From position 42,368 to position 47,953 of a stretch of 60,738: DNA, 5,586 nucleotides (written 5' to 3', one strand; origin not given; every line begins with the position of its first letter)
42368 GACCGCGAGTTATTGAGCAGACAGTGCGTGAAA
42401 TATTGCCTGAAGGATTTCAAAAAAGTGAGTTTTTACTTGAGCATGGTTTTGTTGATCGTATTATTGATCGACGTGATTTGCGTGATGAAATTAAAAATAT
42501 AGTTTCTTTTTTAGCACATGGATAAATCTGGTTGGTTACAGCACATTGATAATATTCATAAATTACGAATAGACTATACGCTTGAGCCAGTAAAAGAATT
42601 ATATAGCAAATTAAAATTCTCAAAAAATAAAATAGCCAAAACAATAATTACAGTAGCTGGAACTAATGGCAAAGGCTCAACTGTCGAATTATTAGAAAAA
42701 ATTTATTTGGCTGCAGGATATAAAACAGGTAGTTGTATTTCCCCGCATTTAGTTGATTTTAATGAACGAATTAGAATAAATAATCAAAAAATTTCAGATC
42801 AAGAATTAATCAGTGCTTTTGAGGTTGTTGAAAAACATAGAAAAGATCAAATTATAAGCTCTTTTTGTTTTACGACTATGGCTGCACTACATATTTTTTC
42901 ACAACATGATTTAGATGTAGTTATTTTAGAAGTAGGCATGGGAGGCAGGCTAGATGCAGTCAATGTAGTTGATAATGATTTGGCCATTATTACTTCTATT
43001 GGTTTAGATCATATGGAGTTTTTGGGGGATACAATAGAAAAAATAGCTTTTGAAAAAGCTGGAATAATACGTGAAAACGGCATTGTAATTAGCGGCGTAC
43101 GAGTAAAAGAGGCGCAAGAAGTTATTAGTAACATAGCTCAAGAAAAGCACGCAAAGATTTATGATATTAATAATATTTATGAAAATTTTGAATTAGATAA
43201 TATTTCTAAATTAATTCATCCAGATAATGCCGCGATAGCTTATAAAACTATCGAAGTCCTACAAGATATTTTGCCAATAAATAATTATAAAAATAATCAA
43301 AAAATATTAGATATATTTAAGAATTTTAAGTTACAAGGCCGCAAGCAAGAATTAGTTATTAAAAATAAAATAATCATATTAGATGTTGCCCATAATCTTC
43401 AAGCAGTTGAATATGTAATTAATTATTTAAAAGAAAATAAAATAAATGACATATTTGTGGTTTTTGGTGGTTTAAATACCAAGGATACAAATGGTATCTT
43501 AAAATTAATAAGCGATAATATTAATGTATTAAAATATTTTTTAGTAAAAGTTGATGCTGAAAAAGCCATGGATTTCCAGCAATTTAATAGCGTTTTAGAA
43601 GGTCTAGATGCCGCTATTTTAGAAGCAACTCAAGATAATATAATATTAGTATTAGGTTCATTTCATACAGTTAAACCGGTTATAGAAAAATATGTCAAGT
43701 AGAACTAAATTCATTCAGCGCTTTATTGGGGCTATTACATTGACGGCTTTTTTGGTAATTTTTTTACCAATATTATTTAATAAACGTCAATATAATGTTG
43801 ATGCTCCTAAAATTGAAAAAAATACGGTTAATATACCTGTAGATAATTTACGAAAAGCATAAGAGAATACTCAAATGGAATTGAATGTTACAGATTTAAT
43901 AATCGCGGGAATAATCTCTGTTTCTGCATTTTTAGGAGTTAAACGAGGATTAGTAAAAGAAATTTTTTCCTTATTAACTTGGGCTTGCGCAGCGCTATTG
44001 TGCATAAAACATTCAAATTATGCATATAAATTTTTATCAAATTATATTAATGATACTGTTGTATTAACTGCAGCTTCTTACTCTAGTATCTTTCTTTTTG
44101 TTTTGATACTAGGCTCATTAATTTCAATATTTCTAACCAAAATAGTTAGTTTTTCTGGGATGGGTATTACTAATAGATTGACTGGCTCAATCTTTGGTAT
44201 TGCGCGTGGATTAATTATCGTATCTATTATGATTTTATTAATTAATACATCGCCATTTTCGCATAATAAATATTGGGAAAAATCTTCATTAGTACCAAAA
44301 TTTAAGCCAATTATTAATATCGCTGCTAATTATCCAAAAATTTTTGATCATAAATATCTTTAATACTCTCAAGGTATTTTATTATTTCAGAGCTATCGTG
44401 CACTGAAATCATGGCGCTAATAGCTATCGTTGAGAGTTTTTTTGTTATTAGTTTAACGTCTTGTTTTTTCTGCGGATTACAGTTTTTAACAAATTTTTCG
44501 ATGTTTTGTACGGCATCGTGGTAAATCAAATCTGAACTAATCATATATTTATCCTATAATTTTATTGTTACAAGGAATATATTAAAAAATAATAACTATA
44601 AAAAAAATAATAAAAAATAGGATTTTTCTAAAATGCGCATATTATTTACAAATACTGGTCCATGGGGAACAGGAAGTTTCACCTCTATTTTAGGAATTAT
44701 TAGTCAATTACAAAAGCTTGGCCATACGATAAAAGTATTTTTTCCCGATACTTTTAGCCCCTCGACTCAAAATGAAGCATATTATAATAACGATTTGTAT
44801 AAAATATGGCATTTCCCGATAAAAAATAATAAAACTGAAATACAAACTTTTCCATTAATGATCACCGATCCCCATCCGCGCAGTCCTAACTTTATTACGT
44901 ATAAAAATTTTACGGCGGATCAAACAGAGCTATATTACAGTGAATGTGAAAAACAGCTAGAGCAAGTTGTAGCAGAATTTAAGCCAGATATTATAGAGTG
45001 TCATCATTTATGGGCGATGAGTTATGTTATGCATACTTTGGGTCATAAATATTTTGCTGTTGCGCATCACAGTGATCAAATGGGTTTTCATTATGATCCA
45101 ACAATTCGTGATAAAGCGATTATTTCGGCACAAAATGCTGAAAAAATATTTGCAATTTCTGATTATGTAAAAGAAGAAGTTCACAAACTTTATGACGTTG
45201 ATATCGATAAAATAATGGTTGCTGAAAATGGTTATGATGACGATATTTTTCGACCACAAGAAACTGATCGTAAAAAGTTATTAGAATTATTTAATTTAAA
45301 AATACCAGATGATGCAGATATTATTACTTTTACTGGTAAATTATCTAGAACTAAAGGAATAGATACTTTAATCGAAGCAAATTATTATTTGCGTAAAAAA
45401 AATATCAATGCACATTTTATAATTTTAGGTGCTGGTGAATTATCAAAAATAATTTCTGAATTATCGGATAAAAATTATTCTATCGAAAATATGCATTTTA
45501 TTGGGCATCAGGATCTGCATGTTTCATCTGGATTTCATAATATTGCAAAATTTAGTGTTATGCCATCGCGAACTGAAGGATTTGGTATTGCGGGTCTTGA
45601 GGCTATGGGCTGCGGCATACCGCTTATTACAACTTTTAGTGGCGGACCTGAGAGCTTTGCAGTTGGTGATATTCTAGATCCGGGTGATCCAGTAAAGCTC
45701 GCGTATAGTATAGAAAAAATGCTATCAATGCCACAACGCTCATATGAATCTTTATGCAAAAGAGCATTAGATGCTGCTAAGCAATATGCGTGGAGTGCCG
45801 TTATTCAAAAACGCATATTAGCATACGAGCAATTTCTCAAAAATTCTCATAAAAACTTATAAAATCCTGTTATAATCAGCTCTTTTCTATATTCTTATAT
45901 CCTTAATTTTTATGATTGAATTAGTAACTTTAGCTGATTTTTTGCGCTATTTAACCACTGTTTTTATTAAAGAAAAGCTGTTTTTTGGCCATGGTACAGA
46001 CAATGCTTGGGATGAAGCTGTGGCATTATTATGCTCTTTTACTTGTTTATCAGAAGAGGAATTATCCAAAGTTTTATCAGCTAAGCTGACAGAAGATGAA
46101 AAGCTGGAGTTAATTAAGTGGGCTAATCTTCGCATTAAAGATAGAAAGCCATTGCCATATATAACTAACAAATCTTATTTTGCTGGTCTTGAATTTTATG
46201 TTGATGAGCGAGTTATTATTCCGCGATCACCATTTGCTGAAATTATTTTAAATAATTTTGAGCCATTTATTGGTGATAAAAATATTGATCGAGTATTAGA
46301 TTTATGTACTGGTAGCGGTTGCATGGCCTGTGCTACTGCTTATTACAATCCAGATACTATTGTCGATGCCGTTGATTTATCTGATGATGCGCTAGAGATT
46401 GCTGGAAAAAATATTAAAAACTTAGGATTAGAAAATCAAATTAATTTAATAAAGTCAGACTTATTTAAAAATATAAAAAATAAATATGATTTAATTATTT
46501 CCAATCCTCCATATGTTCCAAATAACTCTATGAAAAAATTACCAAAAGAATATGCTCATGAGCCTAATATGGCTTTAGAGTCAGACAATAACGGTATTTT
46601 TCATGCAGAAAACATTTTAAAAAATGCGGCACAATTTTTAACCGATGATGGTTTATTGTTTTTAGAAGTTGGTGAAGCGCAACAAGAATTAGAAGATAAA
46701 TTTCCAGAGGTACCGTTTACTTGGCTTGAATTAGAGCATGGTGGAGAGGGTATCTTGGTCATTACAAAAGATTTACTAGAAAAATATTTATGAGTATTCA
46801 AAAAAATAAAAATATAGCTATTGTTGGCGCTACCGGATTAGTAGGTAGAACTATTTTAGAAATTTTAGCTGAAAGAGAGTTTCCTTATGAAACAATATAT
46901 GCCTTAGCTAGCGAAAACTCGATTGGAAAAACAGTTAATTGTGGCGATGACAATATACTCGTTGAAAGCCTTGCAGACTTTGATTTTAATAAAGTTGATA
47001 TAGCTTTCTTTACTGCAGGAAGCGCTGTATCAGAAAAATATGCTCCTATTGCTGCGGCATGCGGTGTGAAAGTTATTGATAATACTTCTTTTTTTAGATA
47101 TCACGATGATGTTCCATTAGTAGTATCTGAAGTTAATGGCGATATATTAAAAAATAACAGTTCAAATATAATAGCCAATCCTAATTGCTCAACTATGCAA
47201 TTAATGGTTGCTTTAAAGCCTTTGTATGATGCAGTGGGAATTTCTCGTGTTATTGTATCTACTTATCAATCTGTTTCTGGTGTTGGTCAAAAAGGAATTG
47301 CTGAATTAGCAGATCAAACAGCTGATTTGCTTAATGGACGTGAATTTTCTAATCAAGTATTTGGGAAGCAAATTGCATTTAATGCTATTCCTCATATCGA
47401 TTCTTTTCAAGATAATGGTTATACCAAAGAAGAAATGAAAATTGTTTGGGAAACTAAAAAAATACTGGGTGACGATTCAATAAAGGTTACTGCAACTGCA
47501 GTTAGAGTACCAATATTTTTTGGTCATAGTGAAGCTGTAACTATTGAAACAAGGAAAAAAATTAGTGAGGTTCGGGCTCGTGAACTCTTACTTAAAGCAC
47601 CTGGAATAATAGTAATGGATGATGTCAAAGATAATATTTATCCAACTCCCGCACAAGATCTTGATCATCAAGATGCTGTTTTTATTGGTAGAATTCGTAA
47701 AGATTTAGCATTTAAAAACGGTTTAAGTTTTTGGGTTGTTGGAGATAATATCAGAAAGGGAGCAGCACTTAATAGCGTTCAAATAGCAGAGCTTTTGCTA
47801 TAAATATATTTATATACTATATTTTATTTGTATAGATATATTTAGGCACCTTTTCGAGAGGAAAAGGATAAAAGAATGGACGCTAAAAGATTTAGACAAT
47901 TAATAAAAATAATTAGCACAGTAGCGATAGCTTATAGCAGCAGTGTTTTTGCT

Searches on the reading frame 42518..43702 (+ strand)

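Call 55: search_protein_families(library=ncbifam, proteins=[window:42518-43702:+], max_evalue=1e-8)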
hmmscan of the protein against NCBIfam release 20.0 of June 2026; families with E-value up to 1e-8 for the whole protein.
window:42518-43702:+ (394 aa): 7 families
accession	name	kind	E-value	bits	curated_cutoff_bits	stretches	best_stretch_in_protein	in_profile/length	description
TIGR01499.1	folC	subfamily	2.7e-85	287.1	162.65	1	22-390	1-398/400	bifunctional protein FolC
NF008101.0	PRK10846.1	equivalog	2.2e-80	270.5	360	1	5-391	15-413/422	bifunctional tetrahydrofolate synthase/dihydrofolate synthase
NF047860.1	Tet-DihydfolSynFolCMyb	equivalog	2.5e-44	152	700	1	42-214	64-242/468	bifunctional tetrahydrofolate synthase/dihydrofolate synthase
TIGR01085.1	murE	subfamily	7.5e-15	54.8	257.3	1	34-318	78-366/472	UDP-N-acetylmuramyl-tripeptide synthetase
NF001124.0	PRK00139.1-2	equivalog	1.4e-10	40.5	476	0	40-323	108-390/500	UDP-N-acetylmuramoyl-L-alanyl-D-glutamate--2,6-diaminopimelate ligase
NF001126.0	PRK00139.1-4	equivalog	1e-09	37.5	373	0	42-318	105-376/486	UDP-N-acetylmuramoyl-L-alanyl-D-glutamate--2,6-diaminopimelate ligase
TIGR02068.2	cya_phycin_syn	equivalog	3.4e-09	35.3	850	0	256-350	701-797/862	cyanophycin synthetase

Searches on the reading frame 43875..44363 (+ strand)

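Call 55: search_protein_families(library=ncbifam, proteins=[window:43875-44363:+], max_evalue=1e-8)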
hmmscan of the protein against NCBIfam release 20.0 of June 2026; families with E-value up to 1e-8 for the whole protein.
window:43875-44363:+ (162 aa): 1 family
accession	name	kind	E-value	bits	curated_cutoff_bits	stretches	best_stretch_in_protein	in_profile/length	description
NF008100.0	PRK10845.1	equivalog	2.6e-23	82.9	264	1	7-153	5-151/162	colicin V production protein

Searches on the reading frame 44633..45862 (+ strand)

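Call 60: search_protein_families(library=pfam, proteins=[window:44633-45862:+], max_evalue=0.000001)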
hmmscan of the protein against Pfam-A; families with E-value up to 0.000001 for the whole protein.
window:44633-45862:+ (409 aa): 4 families
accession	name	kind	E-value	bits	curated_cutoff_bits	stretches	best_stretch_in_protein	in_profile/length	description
PF00534.26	Glycos_transf_1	-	3.8e-25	88.8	26.4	1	220-371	7-162/172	Glycosyl transferases group 1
PF13692.12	Glyco_trans_1_4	-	9.9e-21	74.9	27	1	230-365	3-141/142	Glycosyl transferases group 1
PF13439.12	Glyco_transf_4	-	1.3e-13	51.7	28.5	1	14-204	3-169/170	Glycosyltransferase Family 4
PF20706.3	GT4-conflict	-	9e-09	35.2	26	1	235-334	204-311/385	Family 4 Glycosyltransferase in conflict systems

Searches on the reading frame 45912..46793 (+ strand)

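Call 60: search_protein_families(library=pfam, proteins=[window:45912-46793:+], max_evalue=0.000001)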
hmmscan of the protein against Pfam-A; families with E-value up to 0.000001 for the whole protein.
window:45912-46793:+ (293 aa): 6 families
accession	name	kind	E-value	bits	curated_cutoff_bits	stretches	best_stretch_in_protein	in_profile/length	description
PF05175.20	MTS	-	2.1e-17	63.7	23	1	125-206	32-113/170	Methyltransferase small domain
PF13847.12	Methyltransf_31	-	2.4e-09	37.5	27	1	126-265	5-123/145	Methyltransferase domain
PF06325.19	PrmA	-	5e-08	33.2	22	1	123-198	160-233/296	Ribosomal protein L11 methyltransferase (PrmA)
PF03602.21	Cons_hypoth95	-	1.9e-07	31.4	24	1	124-210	41-132/182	Conserved hypothetical protein 95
PF13649.12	Methyltransf_25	-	3.2e-07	31.4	27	1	128-212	1-87/97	Methyltransferase domain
PF07669.17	Eco57I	-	4.7e-07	30.5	25.3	1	169-231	48-114/171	Eco57I restriction-modification methylase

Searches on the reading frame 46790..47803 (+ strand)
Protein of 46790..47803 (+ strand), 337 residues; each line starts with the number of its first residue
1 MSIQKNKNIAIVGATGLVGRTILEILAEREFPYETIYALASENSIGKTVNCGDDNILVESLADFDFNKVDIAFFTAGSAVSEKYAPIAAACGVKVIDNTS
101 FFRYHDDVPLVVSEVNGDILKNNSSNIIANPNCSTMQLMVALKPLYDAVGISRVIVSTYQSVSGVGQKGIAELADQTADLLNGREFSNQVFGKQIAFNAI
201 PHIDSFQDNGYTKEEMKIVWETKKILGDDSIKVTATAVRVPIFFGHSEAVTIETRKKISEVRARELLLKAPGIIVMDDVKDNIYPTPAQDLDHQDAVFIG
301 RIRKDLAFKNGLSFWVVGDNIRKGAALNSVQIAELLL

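Call 60: search_protein_families(library=pfam, proteins=[window:46790-47803:+], max_evalue=0.000001)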
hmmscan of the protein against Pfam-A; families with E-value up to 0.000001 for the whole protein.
window:46790-47803:+ (337 aa): 2 families
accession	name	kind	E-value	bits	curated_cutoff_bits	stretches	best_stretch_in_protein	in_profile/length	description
PF02774.23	Semialdhyde_dhC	-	1.3e-61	208.4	26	1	142-323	1-184/184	Semialdehyde dehydrogenase, dimerisation domain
PF01118.30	Semialdhyde_dh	-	2.8e-30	105.6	26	1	8-121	1-119/121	Semialdehyde dehydrogenase, NAD binding domain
